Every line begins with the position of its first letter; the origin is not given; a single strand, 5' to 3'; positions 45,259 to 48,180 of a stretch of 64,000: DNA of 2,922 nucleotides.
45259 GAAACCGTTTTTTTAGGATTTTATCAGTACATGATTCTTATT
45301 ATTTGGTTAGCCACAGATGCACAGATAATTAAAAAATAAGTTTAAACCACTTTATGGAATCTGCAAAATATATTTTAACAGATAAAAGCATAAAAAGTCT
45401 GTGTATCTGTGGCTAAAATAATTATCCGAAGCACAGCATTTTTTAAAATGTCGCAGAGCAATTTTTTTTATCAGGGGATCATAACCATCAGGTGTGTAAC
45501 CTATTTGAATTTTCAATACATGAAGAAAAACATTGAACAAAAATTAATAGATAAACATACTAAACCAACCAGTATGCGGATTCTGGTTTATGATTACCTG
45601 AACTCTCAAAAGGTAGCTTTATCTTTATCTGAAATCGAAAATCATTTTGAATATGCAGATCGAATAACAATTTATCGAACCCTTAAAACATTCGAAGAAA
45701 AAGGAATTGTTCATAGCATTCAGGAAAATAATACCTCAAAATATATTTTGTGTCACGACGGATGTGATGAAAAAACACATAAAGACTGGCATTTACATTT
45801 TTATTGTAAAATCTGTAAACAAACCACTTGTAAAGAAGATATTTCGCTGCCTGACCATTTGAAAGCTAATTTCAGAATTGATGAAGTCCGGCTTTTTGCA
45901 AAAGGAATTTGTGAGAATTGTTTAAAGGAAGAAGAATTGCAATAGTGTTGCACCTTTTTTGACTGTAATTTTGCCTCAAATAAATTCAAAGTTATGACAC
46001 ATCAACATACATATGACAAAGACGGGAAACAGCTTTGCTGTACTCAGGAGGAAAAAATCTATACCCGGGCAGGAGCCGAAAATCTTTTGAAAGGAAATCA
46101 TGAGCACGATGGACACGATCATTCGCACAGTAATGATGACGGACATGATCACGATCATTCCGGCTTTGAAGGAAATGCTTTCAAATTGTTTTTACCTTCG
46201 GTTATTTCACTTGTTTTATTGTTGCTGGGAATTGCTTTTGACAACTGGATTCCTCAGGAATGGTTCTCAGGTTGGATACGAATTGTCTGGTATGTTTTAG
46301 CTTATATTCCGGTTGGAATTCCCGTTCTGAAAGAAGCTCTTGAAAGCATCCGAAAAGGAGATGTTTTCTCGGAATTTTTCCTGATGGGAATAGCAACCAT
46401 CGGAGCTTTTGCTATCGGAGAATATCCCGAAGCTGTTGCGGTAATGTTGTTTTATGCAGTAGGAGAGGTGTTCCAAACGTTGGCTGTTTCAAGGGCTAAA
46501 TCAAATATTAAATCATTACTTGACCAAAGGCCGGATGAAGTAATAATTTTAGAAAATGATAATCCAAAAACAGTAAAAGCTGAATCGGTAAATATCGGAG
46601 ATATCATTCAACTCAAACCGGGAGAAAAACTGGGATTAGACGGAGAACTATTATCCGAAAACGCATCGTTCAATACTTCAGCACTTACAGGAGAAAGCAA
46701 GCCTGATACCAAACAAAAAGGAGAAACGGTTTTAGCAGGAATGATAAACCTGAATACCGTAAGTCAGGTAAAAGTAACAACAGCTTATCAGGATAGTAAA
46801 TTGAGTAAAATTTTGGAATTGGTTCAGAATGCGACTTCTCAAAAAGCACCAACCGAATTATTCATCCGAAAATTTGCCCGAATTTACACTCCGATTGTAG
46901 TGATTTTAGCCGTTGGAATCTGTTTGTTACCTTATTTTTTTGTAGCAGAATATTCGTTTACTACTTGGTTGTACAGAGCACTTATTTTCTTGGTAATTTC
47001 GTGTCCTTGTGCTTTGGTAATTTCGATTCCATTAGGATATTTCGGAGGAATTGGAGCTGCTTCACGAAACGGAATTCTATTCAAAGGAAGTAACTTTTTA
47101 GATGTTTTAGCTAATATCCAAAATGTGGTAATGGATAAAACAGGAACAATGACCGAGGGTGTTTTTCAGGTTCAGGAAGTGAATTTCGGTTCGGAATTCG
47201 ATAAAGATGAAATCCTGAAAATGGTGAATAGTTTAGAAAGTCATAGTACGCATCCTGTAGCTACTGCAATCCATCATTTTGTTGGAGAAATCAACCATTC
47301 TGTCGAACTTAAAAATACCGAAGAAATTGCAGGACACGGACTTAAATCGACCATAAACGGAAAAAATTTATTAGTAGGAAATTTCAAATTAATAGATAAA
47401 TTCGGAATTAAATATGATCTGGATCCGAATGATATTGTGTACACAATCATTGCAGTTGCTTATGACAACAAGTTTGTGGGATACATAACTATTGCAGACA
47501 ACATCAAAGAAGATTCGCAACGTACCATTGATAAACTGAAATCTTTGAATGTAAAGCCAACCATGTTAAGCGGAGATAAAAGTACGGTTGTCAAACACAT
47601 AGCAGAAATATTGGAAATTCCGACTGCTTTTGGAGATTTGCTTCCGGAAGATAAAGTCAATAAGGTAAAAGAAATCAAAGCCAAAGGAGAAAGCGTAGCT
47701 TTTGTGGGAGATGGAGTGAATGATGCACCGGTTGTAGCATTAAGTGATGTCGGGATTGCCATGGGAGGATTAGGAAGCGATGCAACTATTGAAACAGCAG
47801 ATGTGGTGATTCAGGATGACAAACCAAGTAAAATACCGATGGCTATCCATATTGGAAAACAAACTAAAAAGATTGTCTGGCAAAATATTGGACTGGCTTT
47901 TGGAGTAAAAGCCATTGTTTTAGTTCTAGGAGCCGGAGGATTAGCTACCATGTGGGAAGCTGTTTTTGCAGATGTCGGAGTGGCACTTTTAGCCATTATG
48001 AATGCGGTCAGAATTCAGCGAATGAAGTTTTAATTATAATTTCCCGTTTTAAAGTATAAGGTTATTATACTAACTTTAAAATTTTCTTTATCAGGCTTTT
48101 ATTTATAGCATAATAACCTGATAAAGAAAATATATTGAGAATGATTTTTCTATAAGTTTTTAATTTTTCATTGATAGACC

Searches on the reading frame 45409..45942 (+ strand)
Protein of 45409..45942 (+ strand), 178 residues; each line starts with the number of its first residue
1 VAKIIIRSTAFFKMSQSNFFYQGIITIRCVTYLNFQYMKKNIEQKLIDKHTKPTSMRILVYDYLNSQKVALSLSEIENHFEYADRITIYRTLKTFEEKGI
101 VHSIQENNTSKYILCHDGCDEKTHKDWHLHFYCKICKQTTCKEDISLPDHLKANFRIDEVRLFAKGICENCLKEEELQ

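Call 7: search_protein_families(library=pfam, proteins=[window:45409-45942:+], max_evalue=0.01)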
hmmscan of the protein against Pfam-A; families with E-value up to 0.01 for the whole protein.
window:45409-45942:+ (178 aa): 1 family
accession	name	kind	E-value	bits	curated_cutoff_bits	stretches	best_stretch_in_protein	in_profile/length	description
PF01475.25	FUR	-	2.8e-05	24.7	23.1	1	51-140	4-91/121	Ferric uptake regulator family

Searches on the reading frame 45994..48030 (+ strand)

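Call 7: search_protein_families(library=pfam, proteins=[window:45994-48030:+], max_evalue=0.01)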
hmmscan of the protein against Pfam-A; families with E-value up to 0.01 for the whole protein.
window:45994-48030:+ (679 aa): 2 families
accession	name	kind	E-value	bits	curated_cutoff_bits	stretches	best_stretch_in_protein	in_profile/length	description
PF00122.25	E1-E2_ATPase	-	6.1e-44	150.1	28.1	1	179-359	3-181/181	E1-E2 ATPase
PF00702.32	Hydrolase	-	5.3e-24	86.1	26.4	1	376-580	2-186/191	haloacid dehalogenase-like hydrolase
